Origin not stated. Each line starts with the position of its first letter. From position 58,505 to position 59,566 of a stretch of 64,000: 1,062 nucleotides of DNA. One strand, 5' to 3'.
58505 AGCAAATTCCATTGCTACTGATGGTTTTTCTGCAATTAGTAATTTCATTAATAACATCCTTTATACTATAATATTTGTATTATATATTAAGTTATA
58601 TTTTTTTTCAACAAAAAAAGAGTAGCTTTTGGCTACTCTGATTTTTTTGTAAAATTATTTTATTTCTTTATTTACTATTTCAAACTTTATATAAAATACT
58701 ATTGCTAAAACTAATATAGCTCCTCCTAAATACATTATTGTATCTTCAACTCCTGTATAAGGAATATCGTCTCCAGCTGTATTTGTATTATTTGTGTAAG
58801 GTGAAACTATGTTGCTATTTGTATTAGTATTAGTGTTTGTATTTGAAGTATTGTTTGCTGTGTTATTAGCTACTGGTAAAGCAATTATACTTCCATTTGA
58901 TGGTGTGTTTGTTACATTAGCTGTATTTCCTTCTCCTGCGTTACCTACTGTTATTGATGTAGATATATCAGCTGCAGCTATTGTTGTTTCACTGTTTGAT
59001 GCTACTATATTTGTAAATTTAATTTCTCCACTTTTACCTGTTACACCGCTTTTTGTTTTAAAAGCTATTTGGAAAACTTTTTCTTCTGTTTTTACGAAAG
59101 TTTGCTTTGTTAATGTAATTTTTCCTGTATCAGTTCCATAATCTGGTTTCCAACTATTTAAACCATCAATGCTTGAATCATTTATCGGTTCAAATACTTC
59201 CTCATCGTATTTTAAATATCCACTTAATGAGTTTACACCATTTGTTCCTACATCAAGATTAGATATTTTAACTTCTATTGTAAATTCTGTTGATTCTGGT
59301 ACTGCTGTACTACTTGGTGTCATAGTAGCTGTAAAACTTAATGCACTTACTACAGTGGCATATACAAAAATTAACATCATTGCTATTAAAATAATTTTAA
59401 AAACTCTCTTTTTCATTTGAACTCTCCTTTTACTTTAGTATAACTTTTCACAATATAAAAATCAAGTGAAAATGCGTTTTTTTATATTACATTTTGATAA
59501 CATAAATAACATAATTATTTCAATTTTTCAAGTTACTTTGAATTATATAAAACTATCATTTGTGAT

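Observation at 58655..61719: Cohesin-dockerin pair built around a papain-like cysteine protease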

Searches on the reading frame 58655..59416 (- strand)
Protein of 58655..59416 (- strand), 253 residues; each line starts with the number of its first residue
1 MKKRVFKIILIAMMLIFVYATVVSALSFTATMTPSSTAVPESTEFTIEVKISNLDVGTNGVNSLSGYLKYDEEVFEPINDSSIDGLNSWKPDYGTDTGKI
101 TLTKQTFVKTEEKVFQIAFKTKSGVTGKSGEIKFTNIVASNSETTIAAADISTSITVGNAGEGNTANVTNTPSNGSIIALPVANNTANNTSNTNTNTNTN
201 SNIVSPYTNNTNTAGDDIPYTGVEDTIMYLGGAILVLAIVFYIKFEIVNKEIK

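Call 3: search_protein_families(library=pfam, proteins=[window:58655-59416:-], max_evalue=1)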
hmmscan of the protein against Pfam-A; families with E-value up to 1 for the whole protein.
window:58655-59416:- (253 aa): 1 family
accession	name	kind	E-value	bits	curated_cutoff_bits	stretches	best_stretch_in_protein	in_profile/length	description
PF11777.13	DUF3316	-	0.25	11.7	24.4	1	136-223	15-106/145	Protein of unknown function (DUF3316)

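Call 4: search_protein_families(library=ncbifam, proteins=[window:58655-59416:-], max_evalue=1)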
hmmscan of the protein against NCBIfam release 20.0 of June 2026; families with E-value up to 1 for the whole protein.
window:58655-59416:- (253 aa): 2 families
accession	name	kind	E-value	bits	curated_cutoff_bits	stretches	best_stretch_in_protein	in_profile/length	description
NF053819.1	EF0750_LPXTG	subfamily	0.0093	16.5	47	1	170-244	31-101/105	EF2685/EF0750 family sortase-dependent surface protein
NF033880.1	Prli42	equivalog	0.56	10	27.5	1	2-28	2-29/31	stressosome-associated protein Prli42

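Call 5: search_solved_structures(query=window:58655-59416:-, max_evalue=10, show_alignments=3)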
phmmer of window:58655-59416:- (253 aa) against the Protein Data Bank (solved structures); distinct sequences matched with E-value up to 10: 1.
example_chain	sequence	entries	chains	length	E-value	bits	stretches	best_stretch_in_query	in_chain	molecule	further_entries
6scn_A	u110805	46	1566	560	0.71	12.9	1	143-232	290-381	Flagellar M-ring protein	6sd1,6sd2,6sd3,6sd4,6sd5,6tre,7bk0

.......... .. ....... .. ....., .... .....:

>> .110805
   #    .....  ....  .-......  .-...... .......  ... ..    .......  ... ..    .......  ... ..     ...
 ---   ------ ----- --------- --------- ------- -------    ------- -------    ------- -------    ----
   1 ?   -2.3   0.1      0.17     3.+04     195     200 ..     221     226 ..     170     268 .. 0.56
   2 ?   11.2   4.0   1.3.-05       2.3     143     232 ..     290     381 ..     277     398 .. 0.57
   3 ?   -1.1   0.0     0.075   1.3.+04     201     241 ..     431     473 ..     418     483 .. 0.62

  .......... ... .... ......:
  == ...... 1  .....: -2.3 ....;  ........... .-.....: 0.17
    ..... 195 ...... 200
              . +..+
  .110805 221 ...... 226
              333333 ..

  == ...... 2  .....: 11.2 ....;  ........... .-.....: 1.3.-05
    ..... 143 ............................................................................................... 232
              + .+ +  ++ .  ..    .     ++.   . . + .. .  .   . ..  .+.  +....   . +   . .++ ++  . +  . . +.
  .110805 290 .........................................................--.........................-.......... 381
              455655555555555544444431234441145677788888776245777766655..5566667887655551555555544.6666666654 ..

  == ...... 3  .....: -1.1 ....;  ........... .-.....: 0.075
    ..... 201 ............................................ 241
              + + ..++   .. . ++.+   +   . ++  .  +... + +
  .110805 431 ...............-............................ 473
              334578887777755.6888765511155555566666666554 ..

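Call 8: find_homologous_proteins(query=window:58655-59416:-, max_evalue=0.001)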
Query window:58655-59416:- (253 aa): 398 proteins with E <= 0.001 among 1752 candidates; the best 120 are listed.
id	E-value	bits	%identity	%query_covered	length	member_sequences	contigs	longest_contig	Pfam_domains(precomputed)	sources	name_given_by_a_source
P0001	4.3e-152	522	100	100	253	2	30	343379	-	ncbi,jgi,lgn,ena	-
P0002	5.6e-136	470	92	100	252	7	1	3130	-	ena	-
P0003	1.2e-134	465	88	100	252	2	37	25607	-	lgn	-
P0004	1.7e-95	337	67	96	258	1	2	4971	-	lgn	-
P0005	1.0e-92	328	61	100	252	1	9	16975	-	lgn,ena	-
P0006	1.1e-92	328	61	100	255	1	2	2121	-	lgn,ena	-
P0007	1.3e-92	328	65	96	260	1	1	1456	-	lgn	-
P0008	7.5e-92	325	63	100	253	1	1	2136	-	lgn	-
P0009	1.9e-91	324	64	100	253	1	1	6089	-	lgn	-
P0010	2.2e-91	324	65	100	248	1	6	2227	-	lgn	-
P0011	1.5e-90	321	63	100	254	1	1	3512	-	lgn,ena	-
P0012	4.1e-90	320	59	100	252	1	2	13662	-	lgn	-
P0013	4.9e-90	319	62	100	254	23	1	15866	-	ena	-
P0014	1.2e-89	318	60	100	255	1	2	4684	-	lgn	-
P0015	7.5e-89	315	65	100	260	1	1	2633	-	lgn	-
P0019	2.5e-86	307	59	100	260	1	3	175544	PF00963.25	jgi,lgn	jgi:hypothetical protein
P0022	1.9e-84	301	58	100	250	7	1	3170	PF00963.25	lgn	-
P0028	2.2e-83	297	61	99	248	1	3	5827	PF00963.25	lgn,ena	-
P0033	4.8e-83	296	57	100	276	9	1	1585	PF00963.25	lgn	-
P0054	1.4e-80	288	59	100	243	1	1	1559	PF00963.25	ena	-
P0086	7.1e-78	279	59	100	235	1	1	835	PF00963.25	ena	-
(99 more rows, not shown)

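Call 13: search_solved_structures(query=A1, max_evalue=10, show_alignments=3)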
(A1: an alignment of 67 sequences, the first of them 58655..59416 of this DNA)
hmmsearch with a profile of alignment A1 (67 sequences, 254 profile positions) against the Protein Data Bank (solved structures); distinct sequences matched with E-value up to 10: 2.
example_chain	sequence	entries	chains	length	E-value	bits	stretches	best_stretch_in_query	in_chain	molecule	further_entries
9e60_A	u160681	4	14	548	0.6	12.8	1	48-128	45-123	Capsid protein 2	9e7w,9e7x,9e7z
4qyk_A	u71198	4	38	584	0.66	12.7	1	48-128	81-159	Capsid protein VP1 | Capsid protein 2 | Capsid protein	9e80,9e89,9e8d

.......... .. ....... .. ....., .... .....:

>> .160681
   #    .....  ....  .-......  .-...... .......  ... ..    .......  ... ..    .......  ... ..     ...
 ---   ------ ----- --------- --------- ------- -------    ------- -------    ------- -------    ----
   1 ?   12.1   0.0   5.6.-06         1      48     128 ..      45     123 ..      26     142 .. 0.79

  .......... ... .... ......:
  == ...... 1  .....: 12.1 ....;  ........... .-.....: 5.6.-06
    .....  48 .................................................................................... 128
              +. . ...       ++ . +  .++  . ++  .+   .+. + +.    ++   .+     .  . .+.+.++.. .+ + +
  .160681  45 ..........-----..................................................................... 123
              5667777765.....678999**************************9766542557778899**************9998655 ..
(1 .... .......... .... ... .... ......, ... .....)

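Call 14: search_protein_families(library=pfam, alignment_id=A1, max_evalue=0.01)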
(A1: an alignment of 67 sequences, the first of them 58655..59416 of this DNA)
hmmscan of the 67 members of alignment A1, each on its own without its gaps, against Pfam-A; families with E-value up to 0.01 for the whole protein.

A. member 1, window:58655-59416:- (253 aa): 0 families

B. families by the number of members that match (of 67 scanned): 5 families
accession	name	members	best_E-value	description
PF00963.24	Cohesin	10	1.7e-06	Cohesin domain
PF00746.26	Gram_pos_anchor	2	0.0034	LPXTG cell wall anchor motif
PF06679.17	DUF1180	1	0.0054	Membrane protein FAM174-like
PF19268.4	CIS_TMP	1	0.0078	Contractile injection system tape measure protein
PF02887.21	PK_C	1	0.009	Pyruvate kinase, alpha/beta domain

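Call 17: predict_structure(alignment_id=A1)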
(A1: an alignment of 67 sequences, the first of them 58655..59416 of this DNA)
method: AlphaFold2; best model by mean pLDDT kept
length: 253 residues; sequences in the alignment: 67
mean_pLDDT: 77.0   pTM: 0.56
mean pLDDT of the five models: 77.0, 76.9, 74.2, 73.5, 73.3
residues with pLDDT >= 90: 128; 70-90: 48; 50-70: 19; < 50: 58
segments of 3 or more residues with pLDDT < 50: 162-217
pLDDT, mean of each block of 10 residues (from residue 1): 81 81 76 96 97 90 97 97 97 96 95 98 96 97 91 91 40 31 33 33 35 43 70 89 80 62
secondary structure, 60 per line:
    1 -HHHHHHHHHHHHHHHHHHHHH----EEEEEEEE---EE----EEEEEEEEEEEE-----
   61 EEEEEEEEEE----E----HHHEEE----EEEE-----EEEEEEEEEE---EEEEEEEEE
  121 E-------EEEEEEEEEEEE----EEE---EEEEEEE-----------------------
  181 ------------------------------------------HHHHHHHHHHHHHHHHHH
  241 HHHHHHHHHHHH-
elements in order: H2-22 E27-34 E44-55 E61-70 E83-85 E90-93 E99-108 E112-121 E129-140 E145-147 E151-157 H223-252

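Call 20: fold_search(model_id=the predicted structure, library=pdb)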
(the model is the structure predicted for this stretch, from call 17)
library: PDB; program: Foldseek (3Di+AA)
matches with E <= 10: 1909; with E <= 0.001: 107
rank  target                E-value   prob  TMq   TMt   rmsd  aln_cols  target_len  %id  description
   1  5nrm_A                6.2e-08  1.00  0.41  0.68   3.3       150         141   15  Crystal structure of the sixth cohesin from Acetivibrio cellulolyticus' scaffoldin B in complex with Cel5 dockerin S51 (released 2018-01-31)
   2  2vo8                  9.1e-08  1.00  0.46  0.82   2.2       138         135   14  Cohesin module from Clostridium perfringens ATCC13124 family 33 glycoside hydrolase. (released 2008-09-02)
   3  1g1k_A                9.6e-08  1.00  0.39  0.64   3.8       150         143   16  COHESIN MODULE FROM THE CELLULOSOME OF CLOSTRIDIUM CELLULOLYTICUM (released 2000-11-22)
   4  2jh2_A                1.3e-07  1.00  0.42  0.74   3.3       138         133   14  X-ray crystal structure of a cohesin-like module from Clostridium perfringens (released 2007-11-06)
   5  5lxv_A                1.6e-07  1.00  0.38  0.53   4.5       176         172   14  Crystal structure of Ruminococcus flavefaciens scaffoldin C cohesin in complex with a dockerin from an uncharacterized (released 2016-10-19)
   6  4dh2_A                1.8e-07  1.00  0.40  0.60   3.9       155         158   15  Crystal structure of Coh-OlpC(Cthe_0452)-Doc435(Cthe_0435) complex: A novel type I Cohesin-Dockerin complex from Clost (released 2012-11-28)
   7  5lxv_C                1.8e-07  1.00  0.38  0.53   4.5       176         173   14  Crystal structure of Ruminococcus flavefaciens scaffoldin C cohesin in complex with a dockerin from an uncharacterized (released 2016-10-19)
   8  4ums                  2.2e-07  1.00  0.37  0.57   5.2       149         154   17  The crystal structure of the seventh ScaB type I cohesin from Pseudobacteroides cellulosolvens (released 2015-05-06)
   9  6kgf_C                2.9e-07  1.00  0.43  0.70   3.1       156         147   15  Crystal structure of CaDoc0917(R16D)-CaCohA2 complex at pH 8.2 (released 2020-07-08)
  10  2vn5_A                3.0e-07  1.00  0.40  0.66   3.5       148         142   15  The Clostridium cellulolyticum dockerin displays a dual binding mode for its cohesin partner (released 2008-05-20)
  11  4dh2_C                3.8e-07  1.00  0.40  0.61   3.9       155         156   15  Crystal structure of Coh-OlpC(Cthe_0452)-Doc435(Cthe_0435) complex: A novel type I Cohesin-Dockerin complex from Clost (released 2012-11-28)
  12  5nrk_A                4.2e-07  1.00  0.41  0.68   3.2       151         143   15  Crystal structure of the sixth cohesin from Acetivibrio cellulolyticus' scaffoldin B in complex with Cel5 dockerin S15 (released 2018-01-31)
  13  6kgd_A                4.5e-07  1.00  0.39  0.63   5.1       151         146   15  Crystal structure of CaDoc0917(R49D)-CaCohA2 complex at pH 8.0 (released 2020-07-08)
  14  2vn5_C                4.7e-07  1.00  0.40  0.64   3.7       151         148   15  The Clostridium cellulolyticum dockerin displays a dual binding mode for its cohesin partner (released 2008-05-20)
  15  2jh2_C                5.0e-07  1.00  0.43  0.78   3.0       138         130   14  X-ray crystal structure of a cohesin-like module from Clostridium perfringens (released 2007-11-06)
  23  2jh2_B                2.1e-06  1.00  0.42  0.76   3.0       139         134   12  X-ray crystal structure of a cohesin-like module from Clostridium perfringens (released 2007-11-06)
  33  9ifr                  7.4e-06  1.00  0.35  0.64   4.3       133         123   10  CLIPPER domain from the Gram-negative fibrillar adhesin "B9T28_05395 (released 2025-11-26)
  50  8gsy_A                5.6e-05  1.00  0.28  0.49   7.1       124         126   18  X-ray structure of Clostridium perfringens pili protein B N-terminal domain (released 2023-06-07)
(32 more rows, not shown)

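Call 21: find_related_loci(query=A1, collection=genome_contigs, flank=10000)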
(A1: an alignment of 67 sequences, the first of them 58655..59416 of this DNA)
Query A1 (253 aa) in genome_contigs; peptide patterns used: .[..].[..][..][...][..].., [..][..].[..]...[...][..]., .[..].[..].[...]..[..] (x = any residue, [..] = any of these).
163 stretches matched a pattern; 40 encode a relative of the query (tblastn E <= 1e-3); 38 distinct loci.
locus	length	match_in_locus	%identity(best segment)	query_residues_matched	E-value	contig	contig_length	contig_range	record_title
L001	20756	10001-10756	94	1-253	1e-136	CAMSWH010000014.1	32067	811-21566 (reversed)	MAG TPA_asm: uncultured Clostridium sp. isolate ERR9465716_bin.54_metawrap_v1.3_MAG genome assembly, contig: NODE.1201_l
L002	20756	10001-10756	93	1-253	6e-136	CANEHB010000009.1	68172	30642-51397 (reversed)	MAG TPA_asm: uncultured Clostridium sp. isolate SRR18439549_bin.19_metawrap_v1.3_MAG genome assembly, contig: NODE.160_l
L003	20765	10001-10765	60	1-253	1e-86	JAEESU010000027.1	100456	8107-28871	MAG: Clostridia bacterium isolate Tb.RUG.39 k141_11606685_flag=1_multi=28.6598_len=100456, whole genome shotgun sequence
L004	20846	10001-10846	57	1-253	9e-86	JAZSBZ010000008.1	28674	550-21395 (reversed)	MAG: Candidatus Scatovivens sp. isolate T1900044923_TS20190389.MAGScoT_cleanbin_000019 SGB_3362_k141_2437197, whole geno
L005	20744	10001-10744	63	12-253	3e-84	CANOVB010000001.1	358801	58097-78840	MAG TPA_asm: uncultured Clostridium sp. isolate SRR15604590_bin.29_metawrap_v1.3_MAG genome assembly, contig: NODE.9_len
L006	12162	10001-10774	58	1-253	1e-83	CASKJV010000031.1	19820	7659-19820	MAG: uncultured Clostridia bacterium isolate 2B-dyr24-06_101207.3_1677751166 genome assembly, contig: NODE_251_length_19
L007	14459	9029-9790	56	1-253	3e-82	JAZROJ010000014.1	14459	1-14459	MAG: Candidatus Scatovivens sp. isolate T1900045392_YK20190082.MAGScoT_cleanbin_000035 SGB_6940_k141_3885383, whole geno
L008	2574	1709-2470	54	1-252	3e-83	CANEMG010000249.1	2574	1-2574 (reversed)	MAG TPA_asm: uncultured Clostridium sp. isolate SRR18439547_bin.23_metawrap_v1.3_MAG genome assembly, contig: NODE.13324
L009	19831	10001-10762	63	1-253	3e-81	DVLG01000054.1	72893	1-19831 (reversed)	MAG TPA_asm: Candidatus Scatovivens faecipullorum isolate ChiSxjej5B17-16517 ChiSxjej5B17M5__C271969_L72893_SRR6323113,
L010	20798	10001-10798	58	1-253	6e-80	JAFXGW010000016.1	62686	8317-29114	MAG: Clostridia bacterium isolate RGIG6403 Sheep_Rectum-5__c168383, whole genome shotgun sequence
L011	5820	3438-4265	57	1-253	3e-78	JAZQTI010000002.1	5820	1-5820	MAG: Candidatus Scatovivens sp. isolate T1900045190_TC20190186.MAGScoT_cleanbin_000050 SGB_5285_k141_2992634, whole geno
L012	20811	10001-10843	51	1-253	2e-78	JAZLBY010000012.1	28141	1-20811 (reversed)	MAG: Candidatus Scatovivens sp. isolate T1900045055_TC20190048.MAGScoT_cleanbin_000020 SGB_4547_k141_302467, whole genom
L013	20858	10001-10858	49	1-253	4e-77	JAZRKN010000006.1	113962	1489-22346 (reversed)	MAG: Candidatus Scatovivens sp. isolate T1900045446_YK20190137.MAGScoT_cleanbin_000010 SGB_7159_k141_2586880, whole geno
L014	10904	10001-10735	63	1-245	3e-77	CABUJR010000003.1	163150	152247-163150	MAG TPA_asm: uncultured Clostridiales bacterium isolate MGYG-HGUT-04073 genome assembly, contig: GUT_GENOME255755_3, who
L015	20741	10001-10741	57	16-253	8e-77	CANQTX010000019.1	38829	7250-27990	MAG: uncultured Clostridia bacterium isolate Lapin-008__bin86 genome assembly, contig: Lapin-008__NODE_1246_length_38829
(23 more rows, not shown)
